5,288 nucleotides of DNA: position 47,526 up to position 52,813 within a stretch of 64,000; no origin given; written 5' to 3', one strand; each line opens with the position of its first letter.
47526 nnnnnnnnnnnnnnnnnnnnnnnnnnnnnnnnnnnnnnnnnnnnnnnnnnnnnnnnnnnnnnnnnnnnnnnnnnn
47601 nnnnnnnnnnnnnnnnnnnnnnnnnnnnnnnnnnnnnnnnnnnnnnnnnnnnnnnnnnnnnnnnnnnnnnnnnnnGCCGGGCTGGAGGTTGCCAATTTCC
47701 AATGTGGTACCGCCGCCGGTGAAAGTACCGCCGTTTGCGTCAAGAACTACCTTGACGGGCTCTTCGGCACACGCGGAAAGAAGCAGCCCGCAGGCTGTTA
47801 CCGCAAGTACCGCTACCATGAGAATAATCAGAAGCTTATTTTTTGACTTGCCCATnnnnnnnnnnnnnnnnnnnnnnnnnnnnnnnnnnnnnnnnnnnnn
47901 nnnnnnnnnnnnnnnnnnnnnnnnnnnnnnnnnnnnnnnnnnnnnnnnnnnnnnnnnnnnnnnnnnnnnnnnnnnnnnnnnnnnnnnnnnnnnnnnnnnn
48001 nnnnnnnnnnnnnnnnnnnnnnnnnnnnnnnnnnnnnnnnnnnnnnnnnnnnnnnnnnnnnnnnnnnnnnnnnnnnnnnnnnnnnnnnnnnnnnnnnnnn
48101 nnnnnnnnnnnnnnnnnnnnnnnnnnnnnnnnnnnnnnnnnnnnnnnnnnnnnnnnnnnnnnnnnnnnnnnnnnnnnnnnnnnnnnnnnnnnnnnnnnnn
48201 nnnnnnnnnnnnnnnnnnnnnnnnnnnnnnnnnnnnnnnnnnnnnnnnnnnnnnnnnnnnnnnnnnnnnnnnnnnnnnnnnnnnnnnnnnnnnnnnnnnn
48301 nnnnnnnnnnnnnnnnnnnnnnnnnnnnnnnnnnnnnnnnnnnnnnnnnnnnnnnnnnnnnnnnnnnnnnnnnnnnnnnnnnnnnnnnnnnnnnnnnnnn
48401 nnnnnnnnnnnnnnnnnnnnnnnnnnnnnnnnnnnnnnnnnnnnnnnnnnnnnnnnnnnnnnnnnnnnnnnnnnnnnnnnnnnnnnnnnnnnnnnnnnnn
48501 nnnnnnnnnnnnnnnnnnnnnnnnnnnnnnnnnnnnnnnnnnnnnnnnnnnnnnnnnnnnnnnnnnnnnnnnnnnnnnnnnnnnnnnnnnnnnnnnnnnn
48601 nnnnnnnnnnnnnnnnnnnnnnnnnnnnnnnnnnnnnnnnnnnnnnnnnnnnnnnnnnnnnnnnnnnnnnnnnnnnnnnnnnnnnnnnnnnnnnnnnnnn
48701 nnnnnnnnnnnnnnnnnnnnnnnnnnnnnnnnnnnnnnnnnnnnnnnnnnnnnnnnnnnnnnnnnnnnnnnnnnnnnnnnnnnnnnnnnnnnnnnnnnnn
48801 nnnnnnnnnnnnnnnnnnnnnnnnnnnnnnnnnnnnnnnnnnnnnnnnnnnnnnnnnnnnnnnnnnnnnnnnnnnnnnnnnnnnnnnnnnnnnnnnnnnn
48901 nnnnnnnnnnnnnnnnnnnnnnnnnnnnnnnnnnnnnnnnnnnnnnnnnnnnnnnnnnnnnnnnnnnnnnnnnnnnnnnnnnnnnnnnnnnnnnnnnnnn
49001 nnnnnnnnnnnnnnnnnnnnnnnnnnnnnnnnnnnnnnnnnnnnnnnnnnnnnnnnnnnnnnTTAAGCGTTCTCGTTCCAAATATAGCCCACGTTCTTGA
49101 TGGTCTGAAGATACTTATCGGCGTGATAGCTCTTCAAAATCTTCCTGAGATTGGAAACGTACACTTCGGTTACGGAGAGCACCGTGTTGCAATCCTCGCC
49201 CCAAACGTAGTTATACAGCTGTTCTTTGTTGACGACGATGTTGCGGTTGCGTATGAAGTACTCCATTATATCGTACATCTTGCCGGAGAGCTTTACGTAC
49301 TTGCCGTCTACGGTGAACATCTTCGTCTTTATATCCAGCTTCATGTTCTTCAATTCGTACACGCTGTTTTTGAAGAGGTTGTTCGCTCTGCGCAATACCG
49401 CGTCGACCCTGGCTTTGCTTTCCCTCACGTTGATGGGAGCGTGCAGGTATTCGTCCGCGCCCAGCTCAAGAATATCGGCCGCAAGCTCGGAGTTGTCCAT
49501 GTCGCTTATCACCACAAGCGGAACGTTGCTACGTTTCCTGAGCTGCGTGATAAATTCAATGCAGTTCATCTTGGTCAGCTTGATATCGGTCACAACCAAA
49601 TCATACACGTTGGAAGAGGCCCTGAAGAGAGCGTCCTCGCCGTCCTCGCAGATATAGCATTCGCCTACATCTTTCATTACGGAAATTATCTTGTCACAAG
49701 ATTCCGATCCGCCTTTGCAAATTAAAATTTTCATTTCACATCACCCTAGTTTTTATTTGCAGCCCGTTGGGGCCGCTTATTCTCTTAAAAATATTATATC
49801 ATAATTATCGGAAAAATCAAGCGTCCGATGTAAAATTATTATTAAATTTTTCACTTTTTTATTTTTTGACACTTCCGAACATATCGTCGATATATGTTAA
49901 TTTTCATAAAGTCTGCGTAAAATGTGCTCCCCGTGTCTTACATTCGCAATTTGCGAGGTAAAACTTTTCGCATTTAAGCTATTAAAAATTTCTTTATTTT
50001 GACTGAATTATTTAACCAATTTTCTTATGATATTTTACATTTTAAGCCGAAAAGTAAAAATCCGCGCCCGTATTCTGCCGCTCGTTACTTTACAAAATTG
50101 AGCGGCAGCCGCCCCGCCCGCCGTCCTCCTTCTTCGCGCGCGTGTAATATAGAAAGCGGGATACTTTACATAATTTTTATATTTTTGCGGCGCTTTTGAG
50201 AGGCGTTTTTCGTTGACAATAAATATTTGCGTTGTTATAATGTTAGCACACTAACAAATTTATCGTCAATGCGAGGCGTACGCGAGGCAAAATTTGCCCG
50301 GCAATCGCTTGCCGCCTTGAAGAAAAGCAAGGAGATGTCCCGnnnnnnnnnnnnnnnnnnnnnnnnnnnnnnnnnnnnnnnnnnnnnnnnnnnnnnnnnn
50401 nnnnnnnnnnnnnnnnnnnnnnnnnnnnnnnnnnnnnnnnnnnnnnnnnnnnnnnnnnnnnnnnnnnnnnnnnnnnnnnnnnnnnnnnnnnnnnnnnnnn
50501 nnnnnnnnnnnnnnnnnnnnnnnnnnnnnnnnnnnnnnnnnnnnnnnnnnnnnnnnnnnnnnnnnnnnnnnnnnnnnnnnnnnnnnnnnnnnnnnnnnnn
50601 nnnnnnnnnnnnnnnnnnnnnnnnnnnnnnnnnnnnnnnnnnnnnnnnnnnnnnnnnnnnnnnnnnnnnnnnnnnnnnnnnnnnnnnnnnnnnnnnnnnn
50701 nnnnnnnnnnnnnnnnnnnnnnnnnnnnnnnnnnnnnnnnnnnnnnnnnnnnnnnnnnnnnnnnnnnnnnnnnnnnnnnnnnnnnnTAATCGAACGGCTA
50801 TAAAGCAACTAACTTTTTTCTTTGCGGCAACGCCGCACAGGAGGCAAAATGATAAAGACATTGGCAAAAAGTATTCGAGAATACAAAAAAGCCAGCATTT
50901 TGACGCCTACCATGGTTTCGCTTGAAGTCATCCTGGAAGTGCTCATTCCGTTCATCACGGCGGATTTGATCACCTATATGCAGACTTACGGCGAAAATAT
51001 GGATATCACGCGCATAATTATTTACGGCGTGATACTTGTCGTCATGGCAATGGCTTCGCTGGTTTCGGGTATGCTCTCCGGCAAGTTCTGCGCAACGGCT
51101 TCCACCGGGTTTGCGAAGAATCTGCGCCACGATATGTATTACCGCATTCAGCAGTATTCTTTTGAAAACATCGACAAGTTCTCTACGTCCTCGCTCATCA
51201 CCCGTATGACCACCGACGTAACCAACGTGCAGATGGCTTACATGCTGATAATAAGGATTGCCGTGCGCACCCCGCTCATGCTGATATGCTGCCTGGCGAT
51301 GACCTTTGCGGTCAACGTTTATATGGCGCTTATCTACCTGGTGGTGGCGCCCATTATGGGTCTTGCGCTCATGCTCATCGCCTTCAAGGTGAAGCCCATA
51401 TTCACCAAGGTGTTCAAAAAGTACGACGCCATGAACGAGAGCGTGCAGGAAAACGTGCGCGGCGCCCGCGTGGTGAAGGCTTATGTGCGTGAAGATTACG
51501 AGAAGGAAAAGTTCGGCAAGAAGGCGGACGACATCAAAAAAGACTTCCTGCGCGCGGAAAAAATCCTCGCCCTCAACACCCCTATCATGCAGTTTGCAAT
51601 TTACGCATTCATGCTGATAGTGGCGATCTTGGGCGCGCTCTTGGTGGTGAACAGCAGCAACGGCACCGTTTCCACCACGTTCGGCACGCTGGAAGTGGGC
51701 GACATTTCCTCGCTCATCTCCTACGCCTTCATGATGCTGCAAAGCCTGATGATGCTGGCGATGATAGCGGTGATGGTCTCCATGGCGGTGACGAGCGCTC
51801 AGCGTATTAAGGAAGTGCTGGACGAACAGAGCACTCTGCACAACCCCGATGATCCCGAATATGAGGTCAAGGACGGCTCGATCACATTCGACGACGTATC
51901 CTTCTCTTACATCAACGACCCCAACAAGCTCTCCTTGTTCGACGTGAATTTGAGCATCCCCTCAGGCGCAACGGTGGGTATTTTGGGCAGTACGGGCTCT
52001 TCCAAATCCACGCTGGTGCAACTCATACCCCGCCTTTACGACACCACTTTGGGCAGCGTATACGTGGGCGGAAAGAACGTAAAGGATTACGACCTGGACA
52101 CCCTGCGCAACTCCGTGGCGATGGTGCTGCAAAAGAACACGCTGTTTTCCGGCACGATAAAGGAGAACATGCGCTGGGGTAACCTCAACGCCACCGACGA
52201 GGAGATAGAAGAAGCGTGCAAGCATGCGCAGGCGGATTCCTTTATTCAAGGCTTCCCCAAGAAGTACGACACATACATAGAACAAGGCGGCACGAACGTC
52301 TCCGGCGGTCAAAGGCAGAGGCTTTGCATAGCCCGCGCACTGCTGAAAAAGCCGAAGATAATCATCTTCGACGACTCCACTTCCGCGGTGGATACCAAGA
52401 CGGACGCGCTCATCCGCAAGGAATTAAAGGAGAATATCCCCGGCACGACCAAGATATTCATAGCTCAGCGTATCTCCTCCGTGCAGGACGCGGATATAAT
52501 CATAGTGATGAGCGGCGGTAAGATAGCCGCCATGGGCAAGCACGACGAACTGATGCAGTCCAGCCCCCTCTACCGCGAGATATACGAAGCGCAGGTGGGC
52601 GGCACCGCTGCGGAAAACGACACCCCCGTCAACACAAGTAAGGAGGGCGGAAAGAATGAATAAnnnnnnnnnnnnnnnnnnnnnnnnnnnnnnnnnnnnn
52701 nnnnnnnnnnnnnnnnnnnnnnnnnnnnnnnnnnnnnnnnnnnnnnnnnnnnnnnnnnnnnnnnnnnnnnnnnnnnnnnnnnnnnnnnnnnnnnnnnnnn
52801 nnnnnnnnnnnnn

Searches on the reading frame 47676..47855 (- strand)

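Call 21: search_protein_families(library=ncbifam, proteins=[window:47676-47855:-], max_evalue=10)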
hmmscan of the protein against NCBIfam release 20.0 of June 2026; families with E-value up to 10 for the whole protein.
window:47676-47855:- (60 aa): 6 families
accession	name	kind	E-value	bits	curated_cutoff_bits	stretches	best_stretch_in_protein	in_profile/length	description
NF038104.1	lipo_NF038104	hypoth_equivalog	0.012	15.3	50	1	13-50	4-46/63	NF038104 family lipoprotein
NF047408.1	SA0632_fam_LP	equivalog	0.049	13.3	70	1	7-23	3-19/68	SA0632 family lipoprotein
NF004285.1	PRK05696.1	equivalog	0.24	11.2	179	1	2-23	14-35/171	flagellar basal body-associated protein FliL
TIGR01781.1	Trep_dent_lipo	paralog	0.35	9.9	294.45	1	1-19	1-19/412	clustered-type lipoprotein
NF033894.1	Eex_IncN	subfamily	1.2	9.1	33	1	16-33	6-22/65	EexN family lipoprotein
NF047847.2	SS_mature_LptM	equivalog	1.5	9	27.7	0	9-23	7-21/31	LPS translocon maturation chaperone LptM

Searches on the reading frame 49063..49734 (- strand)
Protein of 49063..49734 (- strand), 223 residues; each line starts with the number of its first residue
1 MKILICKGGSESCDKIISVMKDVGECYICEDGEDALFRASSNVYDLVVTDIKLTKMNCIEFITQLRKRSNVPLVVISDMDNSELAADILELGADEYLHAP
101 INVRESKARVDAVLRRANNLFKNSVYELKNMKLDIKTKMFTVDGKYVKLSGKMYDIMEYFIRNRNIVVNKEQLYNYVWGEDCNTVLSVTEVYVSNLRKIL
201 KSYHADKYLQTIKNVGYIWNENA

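Call 7: search_protein_families(library=pfam, proteins=[window:49063-49734:-], max_evalue=0.001)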
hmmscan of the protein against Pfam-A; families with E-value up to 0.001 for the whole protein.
window:49063-49734:- (223 aa): 2 families
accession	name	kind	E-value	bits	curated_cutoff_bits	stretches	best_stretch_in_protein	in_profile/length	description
PF00486.34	Trans_reg_C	-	3.9e-17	62.5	26.2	1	145-218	2-76/77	Transcriptional regulatory protein, C terminal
PF00072.30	Response_reg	-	3.5e-13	50.1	30.2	1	20-110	20-110/111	Response regulator receiver domain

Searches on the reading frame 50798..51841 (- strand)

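Call 20: search_protein_families(library=pfam, proteins=[window:50798-51841:-], max_evalue=1)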
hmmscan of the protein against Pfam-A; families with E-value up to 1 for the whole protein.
window:50798-51841:- (347 aa): 1 family
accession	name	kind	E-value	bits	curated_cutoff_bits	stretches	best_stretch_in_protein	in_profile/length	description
PF00915.27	Calici_coat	-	0.34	10.2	20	1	185-211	83-109/292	Calicivirus coat protein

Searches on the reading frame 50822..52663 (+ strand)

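Call 71: search_protein_families(library=pfam, proteins=[window:50822-52663:+], max_evalue=0.01)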
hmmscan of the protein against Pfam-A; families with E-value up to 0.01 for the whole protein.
window:50822-52663:+ (613 aa): 3 families
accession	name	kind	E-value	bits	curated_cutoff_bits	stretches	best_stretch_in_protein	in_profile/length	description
PF00664.28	ABC_membrane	-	1.1e-36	127.4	28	1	37-290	13-255/274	ABC transporter transmembrane region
PF00005.33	ABC_tran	-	3.2e-28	99.5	25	1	373-521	2-137/137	ABC transporter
PF09818.15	ABC_ATPase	-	0.0011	18.5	23.2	1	466-566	132-233/283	P-loop domain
